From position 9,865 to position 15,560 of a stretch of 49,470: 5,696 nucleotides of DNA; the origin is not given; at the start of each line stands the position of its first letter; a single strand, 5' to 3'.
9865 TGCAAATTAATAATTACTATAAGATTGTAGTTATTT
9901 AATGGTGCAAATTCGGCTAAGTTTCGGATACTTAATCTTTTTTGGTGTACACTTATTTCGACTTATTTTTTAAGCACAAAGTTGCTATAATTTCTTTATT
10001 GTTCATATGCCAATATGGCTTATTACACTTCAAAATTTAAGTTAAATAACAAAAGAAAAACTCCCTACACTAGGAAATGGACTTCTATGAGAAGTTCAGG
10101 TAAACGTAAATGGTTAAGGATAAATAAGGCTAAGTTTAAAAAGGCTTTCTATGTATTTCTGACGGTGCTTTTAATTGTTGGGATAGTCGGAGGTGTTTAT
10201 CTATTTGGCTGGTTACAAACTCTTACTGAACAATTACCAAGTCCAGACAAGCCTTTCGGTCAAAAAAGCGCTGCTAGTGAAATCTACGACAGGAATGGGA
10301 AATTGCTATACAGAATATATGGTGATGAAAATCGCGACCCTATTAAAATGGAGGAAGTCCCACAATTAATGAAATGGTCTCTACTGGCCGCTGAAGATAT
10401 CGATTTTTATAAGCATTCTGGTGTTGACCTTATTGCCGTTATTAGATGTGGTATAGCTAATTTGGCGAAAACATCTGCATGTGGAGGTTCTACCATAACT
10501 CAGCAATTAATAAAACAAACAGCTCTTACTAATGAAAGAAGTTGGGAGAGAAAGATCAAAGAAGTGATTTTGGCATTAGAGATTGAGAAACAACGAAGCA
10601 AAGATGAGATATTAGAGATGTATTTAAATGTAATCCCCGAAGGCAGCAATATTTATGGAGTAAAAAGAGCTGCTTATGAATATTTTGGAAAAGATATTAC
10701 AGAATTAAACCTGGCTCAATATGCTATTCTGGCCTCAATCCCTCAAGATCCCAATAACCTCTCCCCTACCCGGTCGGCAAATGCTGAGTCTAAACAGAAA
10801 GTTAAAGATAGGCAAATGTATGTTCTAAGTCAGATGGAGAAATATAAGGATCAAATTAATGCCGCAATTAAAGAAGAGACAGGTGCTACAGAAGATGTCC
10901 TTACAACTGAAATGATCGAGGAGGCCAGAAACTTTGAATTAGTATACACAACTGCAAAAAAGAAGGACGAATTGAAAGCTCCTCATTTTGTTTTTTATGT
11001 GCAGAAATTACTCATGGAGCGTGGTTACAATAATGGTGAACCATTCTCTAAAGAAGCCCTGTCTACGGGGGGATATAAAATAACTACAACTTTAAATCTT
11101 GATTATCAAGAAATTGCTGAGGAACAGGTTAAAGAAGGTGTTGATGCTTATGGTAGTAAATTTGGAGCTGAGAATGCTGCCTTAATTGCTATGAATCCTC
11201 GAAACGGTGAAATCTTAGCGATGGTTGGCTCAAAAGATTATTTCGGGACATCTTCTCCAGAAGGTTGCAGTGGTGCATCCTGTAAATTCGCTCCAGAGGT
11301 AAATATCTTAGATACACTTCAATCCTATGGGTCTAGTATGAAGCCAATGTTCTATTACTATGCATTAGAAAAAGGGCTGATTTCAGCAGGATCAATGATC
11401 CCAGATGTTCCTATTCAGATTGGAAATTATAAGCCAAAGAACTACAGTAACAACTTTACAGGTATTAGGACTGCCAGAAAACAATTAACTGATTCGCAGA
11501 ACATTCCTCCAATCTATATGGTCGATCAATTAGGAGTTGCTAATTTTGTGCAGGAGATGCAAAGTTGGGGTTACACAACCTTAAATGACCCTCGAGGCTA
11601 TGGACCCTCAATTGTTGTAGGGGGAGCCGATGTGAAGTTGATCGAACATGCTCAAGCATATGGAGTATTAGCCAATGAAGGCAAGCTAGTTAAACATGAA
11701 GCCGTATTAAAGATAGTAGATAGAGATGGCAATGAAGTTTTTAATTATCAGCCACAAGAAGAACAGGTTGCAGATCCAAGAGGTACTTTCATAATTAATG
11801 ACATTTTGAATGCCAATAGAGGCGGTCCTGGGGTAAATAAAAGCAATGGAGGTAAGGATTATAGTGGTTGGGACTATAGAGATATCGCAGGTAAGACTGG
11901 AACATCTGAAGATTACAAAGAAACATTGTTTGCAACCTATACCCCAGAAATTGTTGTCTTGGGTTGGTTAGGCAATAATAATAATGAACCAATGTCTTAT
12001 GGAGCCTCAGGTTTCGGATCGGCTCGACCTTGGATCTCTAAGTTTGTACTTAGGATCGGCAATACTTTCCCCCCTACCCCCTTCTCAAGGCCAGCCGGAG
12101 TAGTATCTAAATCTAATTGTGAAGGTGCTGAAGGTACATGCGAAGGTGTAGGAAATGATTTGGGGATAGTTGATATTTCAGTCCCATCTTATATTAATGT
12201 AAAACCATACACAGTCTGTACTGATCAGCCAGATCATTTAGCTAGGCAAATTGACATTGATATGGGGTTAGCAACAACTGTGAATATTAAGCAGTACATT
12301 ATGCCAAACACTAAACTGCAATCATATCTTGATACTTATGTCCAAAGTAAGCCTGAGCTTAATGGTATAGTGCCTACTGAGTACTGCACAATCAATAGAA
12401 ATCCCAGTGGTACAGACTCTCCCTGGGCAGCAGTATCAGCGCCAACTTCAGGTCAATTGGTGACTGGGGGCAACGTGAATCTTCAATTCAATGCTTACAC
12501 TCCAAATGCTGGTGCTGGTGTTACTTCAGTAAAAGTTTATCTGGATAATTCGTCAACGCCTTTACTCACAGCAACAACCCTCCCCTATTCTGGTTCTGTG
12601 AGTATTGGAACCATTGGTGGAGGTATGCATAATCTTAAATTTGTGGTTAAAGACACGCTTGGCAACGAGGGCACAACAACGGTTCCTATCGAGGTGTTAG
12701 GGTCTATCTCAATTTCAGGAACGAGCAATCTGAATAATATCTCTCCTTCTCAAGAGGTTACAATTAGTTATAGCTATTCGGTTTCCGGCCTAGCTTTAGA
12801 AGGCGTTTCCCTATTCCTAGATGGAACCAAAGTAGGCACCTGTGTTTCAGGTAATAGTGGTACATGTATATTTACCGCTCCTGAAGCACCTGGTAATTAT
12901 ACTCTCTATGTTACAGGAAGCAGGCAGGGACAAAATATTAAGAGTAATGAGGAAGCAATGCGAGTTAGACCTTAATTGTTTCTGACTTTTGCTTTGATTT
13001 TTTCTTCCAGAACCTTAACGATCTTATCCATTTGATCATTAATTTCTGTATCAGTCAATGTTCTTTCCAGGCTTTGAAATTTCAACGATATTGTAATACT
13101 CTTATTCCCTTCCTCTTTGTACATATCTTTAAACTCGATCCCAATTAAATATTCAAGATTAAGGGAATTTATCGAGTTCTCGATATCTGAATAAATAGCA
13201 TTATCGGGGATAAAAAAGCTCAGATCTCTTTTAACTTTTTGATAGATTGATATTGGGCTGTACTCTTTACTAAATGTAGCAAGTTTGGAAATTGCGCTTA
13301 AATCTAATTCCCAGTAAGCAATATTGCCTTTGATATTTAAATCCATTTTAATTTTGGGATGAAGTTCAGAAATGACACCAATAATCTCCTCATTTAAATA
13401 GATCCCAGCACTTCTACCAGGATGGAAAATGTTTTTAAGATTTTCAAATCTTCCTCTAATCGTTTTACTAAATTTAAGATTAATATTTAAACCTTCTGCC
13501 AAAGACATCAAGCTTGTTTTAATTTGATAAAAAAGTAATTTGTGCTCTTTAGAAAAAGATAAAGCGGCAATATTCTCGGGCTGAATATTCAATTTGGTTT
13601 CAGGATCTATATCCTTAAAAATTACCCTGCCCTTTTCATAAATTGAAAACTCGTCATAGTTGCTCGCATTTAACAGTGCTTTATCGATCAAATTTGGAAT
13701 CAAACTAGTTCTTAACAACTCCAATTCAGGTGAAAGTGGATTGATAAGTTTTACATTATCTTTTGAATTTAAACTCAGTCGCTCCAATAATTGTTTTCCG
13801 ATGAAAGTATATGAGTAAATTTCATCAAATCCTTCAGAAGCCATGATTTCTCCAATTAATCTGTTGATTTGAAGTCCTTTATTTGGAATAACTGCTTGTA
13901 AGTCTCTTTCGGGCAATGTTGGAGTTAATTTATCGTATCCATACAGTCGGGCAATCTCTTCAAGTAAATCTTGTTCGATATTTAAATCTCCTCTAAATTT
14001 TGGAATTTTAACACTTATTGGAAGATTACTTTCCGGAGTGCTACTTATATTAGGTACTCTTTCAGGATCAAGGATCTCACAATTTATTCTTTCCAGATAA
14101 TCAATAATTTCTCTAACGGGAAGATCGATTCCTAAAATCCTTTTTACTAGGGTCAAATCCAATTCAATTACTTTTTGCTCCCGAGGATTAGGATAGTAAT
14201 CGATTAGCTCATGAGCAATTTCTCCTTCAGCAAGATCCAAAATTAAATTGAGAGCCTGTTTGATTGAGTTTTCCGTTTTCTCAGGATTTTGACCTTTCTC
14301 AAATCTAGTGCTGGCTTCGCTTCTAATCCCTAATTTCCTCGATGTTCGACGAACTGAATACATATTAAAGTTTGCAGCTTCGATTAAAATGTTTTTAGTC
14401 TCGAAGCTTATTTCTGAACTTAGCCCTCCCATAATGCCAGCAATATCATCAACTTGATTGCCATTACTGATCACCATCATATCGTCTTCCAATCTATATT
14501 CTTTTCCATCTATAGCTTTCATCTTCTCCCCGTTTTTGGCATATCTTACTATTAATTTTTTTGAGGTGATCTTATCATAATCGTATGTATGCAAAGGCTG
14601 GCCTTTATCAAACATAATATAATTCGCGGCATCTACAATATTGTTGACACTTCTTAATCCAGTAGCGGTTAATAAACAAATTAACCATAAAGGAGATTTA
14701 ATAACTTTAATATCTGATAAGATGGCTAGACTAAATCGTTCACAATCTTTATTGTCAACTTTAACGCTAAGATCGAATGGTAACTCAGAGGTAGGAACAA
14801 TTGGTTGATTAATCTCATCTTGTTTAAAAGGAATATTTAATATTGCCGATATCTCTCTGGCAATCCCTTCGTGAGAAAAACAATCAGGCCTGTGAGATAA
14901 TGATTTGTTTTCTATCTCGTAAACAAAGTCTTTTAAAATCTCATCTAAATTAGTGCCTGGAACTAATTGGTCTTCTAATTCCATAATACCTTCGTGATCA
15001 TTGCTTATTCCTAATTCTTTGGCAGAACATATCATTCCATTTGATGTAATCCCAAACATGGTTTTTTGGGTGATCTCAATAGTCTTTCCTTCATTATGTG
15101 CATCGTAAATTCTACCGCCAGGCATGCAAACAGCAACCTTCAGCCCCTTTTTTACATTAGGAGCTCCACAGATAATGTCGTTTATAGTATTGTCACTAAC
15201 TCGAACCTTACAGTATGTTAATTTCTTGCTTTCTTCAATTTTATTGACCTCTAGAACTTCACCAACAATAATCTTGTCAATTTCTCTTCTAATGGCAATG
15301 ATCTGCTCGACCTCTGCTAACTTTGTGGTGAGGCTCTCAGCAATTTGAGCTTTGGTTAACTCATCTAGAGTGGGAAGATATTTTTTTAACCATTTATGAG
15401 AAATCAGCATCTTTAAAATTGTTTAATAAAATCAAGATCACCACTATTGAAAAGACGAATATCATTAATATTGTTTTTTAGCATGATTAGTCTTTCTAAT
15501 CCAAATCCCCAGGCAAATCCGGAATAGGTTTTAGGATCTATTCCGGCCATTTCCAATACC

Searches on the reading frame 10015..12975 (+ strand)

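Call 57: search_protein_families(library=pfam, proteins=[window:10015-12975:+], max_evalue=0.001)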
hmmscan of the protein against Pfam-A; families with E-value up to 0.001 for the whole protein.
window:10015-12975:+ (986 aa): 3 families
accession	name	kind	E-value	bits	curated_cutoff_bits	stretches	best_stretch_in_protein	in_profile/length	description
PF00912.28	Transgly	-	6.5e-57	192.3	27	1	95-274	2-177/178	Transglycosylase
PF00905.27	Transpeptidase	-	2.6e-17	63.4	22.1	1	389-637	2-248/299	Penicillin binding protein transpeptidase domain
PF17957.7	Big_7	-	1.9e-09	38.5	24.1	1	805-875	3-69/70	Bacterial Ig domain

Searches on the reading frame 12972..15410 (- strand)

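Call 57: search_protein_families(library=pfam, proteins=[window:12972-15410:-], max_evalue=0.001)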
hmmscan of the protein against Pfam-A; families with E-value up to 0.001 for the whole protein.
window:12972-15410:- (812 aa): 5 families
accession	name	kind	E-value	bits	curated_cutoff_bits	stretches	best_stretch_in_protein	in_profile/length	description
PF03483.22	B3_4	-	1.6e-57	194.3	29.3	1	223-394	2-173/174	B3/4 domain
PF17759.6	tRNA_synthFbeta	-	4.2e-39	134.7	22.4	1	497-704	3-214/214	Phenylalanyl tRNA synthetase beta chain CLM domain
PF03147.19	FDX-ACB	-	1.3e-20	74.1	31.1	1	721-810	1-94/94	Ferredoxin-fold anticodon binding domain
PF03484.21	B5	-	6.1e-17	62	28.6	1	415-492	1-67/67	tRNA synthetase B5 domain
PF01588.26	tRNA_bind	-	5.2e-16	59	27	1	47-153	1-95/96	Putative tRNA binding domain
